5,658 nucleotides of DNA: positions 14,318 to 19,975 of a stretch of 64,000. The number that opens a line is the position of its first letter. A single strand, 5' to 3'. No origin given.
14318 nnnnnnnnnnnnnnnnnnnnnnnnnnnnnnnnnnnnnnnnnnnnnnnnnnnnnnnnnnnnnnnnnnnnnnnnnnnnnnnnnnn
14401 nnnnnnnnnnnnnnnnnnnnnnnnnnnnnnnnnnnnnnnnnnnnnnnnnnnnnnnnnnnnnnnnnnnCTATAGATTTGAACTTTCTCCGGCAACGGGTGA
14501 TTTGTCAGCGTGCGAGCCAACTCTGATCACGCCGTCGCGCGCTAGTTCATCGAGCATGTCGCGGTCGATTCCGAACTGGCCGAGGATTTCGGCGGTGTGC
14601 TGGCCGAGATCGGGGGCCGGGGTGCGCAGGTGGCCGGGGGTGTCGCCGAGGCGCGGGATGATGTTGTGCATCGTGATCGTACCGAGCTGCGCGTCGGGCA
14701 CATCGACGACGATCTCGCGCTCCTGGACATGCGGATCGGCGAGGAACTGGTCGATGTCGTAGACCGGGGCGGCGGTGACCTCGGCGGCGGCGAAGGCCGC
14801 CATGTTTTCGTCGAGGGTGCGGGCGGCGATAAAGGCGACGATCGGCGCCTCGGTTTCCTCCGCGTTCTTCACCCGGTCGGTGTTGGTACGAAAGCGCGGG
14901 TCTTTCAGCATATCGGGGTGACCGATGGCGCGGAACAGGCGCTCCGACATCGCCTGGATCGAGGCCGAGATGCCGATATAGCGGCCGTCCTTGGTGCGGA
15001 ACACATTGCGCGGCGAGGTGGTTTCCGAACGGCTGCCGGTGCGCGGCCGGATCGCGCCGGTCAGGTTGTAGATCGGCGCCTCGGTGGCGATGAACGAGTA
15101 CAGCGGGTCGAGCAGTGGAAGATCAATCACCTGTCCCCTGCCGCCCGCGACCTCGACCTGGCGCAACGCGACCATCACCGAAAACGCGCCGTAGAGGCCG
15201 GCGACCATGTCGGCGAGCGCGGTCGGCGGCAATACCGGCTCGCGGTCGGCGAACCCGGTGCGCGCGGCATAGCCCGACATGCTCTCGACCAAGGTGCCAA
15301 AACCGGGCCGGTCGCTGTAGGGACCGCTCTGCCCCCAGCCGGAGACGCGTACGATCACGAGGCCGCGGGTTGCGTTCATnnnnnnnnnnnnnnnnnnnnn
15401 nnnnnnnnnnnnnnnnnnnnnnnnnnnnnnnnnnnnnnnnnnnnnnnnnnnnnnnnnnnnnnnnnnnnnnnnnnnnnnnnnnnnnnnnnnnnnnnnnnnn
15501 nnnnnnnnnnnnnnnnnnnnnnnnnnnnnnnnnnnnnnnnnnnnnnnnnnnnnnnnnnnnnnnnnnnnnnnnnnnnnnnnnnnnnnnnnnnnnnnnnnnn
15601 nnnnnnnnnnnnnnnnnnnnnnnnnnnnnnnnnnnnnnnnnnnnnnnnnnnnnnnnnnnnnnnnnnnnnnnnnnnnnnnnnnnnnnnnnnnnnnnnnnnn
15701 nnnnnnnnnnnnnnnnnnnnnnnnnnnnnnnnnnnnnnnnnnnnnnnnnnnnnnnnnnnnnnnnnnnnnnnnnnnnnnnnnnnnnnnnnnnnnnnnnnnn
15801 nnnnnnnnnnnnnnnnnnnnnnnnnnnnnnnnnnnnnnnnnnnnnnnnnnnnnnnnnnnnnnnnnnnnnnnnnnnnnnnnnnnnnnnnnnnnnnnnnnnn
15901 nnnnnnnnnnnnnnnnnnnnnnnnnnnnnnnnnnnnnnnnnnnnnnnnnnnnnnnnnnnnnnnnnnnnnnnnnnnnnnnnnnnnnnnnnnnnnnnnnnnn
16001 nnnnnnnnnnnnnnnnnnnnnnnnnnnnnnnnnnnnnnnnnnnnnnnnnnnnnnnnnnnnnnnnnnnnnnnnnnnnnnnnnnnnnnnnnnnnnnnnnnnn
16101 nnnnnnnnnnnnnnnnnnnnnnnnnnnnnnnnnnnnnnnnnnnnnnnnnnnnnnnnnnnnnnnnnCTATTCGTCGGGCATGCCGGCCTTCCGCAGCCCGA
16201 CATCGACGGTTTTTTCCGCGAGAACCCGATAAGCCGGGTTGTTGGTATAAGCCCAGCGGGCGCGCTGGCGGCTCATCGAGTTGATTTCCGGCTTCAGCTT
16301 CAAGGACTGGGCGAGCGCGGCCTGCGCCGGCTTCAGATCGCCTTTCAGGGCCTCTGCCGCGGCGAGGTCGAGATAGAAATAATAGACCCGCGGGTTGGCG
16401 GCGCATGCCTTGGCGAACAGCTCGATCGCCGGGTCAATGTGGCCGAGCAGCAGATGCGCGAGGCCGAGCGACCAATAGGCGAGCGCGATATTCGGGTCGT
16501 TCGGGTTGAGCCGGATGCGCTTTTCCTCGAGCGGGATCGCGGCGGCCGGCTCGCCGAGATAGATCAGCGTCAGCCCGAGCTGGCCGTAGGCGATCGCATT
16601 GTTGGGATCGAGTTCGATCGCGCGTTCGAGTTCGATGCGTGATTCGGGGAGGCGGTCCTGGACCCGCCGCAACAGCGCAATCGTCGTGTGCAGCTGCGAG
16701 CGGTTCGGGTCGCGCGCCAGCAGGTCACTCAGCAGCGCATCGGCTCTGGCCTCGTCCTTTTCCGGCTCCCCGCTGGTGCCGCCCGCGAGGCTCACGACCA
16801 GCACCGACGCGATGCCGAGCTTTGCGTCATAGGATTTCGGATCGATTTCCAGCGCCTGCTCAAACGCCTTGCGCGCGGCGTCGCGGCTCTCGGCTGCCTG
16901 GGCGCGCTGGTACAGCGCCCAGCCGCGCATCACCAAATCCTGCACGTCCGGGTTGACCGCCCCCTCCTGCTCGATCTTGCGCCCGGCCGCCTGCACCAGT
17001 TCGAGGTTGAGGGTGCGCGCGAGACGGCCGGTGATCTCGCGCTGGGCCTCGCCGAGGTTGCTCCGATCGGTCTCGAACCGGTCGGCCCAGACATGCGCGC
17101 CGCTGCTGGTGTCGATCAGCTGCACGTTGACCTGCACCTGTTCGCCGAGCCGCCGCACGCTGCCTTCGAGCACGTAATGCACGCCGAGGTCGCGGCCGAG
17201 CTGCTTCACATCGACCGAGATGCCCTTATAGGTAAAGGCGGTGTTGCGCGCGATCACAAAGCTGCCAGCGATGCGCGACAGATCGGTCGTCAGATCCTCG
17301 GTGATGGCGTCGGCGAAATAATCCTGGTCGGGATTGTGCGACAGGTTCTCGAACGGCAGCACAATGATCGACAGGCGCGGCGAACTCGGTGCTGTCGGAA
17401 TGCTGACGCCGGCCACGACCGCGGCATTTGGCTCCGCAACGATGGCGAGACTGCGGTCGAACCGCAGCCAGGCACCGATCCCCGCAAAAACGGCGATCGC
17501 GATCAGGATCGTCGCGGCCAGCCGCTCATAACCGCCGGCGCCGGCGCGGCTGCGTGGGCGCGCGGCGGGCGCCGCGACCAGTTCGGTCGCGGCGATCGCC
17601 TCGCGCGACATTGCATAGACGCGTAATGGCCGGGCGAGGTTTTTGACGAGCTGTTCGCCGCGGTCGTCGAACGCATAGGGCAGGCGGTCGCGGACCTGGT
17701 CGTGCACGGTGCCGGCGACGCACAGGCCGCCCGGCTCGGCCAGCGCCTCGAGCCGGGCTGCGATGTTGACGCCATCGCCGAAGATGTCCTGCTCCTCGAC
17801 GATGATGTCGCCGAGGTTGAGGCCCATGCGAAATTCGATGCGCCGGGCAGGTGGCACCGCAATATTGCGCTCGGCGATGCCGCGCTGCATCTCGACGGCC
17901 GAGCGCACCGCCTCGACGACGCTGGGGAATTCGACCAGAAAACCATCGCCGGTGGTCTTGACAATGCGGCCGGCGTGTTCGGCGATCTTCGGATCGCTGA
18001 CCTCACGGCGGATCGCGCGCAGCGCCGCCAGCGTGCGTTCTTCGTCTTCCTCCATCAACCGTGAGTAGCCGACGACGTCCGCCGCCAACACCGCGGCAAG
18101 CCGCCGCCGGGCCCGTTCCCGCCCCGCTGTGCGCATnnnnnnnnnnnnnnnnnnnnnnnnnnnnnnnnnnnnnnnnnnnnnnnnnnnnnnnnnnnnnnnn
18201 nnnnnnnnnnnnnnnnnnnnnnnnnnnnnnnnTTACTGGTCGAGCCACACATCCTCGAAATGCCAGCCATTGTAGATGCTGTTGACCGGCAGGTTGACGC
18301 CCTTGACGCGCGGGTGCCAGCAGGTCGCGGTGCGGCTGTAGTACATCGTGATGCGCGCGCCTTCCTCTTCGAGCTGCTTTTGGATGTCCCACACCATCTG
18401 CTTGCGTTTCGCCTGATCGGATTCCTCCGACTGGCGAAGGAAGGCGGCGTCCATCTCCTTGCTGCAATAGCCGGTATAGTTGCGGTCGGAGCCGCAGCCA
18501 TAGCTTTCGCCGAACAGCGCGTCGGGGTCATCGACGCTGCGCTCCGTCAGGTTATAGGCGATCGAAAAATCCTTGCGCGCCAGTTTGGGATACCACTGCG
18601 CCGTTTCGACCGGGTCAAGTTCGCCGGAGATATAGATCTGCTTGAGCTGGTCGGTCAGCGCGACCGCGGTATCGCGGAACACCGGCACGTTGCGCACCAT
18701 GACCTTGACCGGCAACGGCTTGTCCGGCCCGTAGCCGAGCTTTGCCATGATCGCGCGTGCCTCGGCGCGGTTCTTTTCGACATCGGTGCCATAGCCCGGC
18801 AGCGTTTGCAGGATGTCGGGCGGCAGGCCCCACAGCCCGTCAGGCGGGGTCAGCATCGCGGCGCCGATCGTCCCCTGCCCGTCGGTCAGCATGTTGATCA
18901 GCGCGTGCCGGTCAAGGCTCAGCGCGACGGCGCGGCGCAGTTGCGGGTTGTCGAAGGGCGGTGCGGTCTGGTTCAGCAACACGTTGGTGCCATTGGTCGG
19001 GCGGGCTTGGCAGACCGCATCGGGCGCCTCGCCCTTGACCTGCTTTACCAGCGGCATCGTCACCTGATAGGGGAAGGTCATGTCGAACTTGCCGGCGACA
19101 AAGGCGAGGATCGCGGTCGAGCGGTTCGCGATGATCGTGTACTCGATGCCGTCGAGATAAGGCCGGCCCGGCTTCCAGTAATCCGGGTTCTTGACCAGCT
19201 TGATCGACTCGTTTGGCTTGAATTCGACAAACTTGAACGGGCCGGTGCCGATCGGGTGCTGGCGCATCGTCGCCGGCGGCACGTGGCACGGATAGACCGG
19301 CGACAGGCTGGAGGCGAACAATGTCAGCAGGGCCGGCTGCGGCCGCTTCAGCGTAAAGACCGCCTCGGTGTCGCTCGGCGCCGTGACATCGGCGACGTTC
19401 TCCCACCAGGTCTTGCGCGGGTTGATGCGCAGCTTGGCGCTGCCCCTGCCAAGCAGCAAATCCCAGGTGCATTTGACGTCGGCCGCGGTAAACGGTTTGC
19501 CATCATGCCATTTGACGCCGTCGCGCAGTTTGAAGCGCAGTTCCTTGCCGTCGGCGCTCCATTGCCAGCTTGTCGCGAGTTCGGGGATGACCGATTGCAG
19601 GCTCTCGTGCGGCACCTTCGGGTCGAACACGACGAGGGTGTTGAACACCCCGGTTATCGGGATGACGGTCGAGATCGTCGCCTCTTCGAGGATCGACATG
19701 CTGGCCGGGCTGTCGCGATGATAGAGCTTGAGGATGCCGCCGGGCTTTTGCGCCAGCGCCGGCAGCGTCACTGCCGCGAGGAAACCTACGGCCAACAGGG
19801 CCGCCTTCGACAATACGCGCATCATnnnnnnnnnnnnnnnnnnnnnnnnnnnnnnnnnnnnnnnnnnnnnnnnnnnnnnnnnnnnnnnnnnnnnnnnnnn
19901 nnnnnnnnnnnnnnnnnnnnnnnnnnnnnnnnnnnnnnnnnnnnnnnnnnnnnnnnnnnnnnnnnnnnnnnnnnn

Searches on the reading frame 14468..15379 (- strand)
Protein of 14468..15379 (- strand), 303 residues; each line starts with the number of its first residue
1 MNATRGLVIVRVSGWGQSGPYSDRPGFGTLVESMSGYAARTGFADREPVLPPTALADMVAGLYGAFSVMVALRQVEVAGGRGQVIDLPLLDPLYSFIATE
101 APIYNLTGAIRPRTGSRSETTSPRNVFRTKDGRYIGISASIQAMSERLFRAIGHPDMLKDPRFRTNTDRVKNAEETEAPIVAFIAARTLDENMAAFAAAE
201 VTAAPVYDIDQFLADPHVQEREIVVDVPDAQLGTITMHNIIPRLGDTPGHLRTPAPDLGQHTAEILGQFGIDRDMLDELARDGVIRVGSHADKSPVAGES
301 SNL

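Call 35: search_protein_families(library=pfam, proteins=[window:14468-15379:-], max_evalue=0.00001)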
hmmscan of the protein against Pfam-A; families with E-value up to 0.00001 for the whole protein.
window:14468-15379:- (303 aa): 1 family
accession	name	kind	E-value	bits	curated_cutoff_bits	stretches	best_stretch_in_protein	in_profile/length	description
PF02515.22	CoA_transf_3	-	2.6e-68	231.2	23.3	1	6-262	113-366/366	CoA-transferase family III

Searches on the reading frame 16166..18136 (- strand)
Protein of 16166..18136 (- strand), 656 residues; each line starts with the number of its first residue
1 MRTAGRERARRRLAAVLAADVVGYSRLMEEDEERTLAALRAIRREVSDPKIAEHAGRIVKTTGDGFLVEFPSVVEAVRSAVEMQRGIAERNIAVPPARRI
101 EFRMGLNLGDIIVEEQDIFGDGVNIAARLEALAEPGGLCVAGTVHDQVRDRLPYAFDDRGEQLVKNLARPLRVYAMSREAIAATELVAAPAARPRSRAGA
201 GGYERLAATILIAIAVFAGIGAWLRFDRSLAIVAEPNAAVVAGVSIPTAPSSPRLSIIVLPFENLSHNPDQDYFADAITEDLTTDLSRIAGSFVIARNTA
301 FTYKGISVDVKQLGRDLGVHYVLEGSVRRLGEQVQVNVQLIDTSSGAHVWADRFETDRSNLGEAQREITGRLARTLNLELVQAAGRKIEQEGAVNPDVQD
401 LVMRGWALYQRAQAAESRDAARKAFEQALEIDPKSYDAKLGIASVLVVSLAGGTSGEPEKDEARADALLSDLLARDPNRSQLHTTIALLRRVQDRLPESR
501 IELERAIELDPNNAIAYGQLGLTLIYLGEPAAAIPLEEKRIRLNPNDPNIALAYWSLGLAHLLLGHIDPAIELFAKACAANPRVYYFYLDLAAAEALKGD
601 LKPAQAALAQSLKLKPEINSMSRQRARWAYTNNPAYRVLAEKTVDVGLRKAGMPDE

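Call 36: search_protein_families(library=pfam, proteins=[window:16166-18136:-], max_evalue=0.00001)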
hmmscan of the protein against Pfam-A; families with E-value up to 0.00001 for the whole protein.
window:16166-18136:- (656 aa): 11 families
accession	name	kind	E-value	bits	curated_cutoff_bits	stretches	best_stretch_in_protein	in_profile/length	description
PF07719.23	TPR_2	-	6.1e-13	48.2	27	0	551-583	1-33/34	Tetratricopeptide repeat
PF23914.1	TPR_CcmH_CycH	-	5.4e-12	46.3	42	1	404-491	51-132/158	Cytochrome c-type biogenesis protein H TPR domain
PF13181.12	TPR_8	-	1.2e-11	44.3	25.7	0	553-582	3-32/34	Tetratricopeptide repeat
PF13424.12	TPR_12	-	2.3e-11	44.2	30.1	0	543-580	37-74/77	Tetratricopeptide repeat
PF00211.25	Guanylate_cyc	-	1.2e-10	41.8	21.9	1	15-166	10-172/183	Adenylate and Guanylate cyclase catalytic domain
PF13431.12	TPR_17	-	7.6e-10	38.7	24.4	0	503-534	2-33/34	Tetratricopeptide repeat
PF13414.12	TPR_11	-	2.6e-08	33.8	26.8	0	495-524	9-38/42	TPR repeat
PF13428.12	TPR_14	-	3.2e-08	33.9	23.5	0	553-593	3-43/44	Tetratricopeptide repeat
PF00515.34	TPR_1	-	3.3e-08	33.5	27.8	0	556-582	6-32/34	Tetratricopeptide repeat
PF13432.12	TPR_16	-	2.2e-07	31.6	32.7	0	520-582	3-62/65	Tetratricopeptide repeat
PF14559.12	TPR_19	-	3.4e-07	30.9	25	0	414-446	3-35/68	Tetratricopeptide repeat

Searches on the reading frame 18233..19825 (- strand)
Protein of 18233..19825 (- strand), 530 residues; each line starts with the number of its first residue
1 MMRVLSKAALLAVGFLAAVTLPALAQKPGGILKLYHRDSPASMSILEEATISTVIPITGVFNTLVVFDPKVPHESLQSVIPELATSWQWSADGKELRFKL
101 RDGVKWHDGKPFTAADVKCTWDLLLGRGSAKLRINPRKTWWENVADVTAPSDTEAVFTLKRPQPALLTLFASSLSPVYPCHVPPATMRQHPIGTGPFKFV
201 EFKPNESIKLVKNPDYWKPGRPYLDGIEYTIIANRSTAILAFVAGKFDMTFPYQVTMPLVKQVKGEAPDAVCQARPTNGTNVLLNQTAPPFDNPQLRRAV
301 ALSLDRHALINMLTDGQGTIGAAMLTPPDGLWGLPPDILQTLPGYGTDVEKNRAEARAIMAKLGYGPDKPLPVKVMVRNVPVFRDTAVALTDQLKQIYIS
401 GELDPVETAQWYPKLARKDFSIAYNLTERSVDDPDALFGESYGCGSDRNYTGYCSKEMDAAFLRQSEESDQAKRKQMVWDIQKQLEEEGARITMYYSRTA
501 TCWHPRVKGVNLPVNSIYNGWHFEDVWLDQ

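Call 36: search_protein_families(library=pfam, proteins=[window:18233-19825:-], max_evalue=0.00001)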
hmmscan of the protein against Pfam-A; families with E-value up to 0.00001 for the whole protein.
window:18233-19825:- (530 aa): 1 family
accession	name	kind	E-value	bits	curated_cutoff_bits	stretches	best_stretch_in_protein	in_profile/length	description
PF00496.27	SBP_bac_5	-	2.7e-77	260.8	32.4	1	79-446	2-365/368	Bacterial extracellular solute-binding proteins, family 5 Middle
